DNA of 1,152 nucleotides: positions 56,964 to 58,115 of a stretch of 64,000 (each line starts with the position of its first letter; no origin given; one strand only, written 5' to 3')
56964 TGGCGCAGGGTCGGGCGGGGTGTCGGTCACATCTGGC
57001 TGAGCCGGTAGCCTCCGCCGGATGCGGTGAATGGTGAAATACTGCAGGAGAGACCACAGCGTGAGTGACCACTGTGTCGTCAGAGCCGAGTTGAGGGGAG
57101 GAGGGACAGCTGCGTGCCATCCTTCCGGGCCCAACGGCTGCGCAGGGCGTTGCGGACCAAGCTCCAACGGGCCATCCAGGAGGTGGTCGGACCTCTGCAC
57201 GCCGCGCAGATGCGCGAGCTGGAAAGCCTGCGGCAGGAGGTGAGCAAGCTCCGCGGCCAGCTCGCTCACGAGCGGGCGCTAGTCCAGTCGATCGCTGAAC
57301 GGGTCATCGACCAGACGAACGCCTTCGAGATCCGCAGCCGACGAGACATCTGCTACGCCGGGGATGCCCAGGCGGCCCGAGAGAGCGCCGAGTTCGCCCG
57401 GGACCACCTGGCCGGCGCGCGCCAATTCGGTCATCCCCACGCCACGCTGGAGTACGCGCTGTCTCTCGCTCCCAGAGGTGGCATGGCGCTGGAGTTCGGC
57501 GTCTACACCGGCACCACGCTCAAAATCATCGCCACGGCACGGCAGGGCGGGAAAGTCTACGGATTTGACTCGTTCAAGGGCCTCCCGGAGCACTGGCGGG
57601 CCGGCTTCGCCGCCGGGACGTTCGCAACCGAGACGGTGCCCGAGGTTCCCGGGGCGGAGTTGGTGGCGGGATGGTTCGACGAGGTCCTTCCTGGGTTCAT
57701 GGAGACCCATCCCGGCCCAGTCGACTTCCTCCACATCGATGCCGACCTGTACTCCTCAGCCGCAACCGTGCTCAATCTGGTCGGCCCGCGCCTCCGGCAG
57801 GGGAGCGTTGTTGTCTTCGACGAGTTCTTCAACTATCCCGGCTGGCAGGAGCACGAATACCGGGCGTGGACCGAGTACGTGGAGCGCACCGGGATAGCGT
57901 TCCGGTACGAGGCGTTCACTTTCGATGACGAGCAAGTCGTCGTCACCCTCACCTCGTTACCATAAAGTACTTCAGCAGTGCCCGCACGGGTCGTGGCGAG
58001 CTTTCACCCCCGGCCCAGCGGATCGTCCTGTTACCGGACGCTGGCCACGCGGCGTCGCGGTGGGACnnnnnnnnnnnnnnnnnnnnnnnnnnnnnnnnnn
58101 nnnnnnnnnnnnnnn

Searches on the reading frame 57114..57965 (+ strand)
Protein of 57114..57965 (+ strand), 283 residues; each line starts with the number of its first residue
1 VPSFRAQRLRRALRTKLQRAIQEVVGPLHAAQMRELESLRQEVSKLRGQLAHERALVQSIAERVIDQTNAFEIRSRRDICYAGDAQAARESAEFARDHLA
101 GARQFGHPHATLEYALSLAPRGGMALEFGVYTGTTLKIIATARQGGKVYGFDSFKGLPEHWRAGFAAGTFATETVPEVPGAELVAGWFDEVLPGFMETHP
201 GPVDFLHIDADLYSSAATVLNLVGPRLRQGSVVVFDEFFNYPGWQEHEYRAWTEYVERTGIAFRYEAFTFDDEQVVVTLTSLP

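Call 46: search_protein_families(library=pfam, proteins=[window:57114-57965:+], max_evalue=0.00001)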
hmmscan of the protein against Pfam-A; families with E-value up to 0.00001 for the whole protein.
window:57114-57965:+ (283 aa): 2 families
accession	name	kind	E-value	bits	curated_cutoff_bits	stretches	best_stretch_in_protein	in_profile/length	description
PF13578.12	Methyltransf_24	-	5.4e-14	53.4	26.3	1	126-237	1-104/105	Methyltransferase domain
PF05711.17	TylF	-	2.3e-08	34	23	1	183-257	177-244/264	Macrocin-O-methyltransferase (TylF)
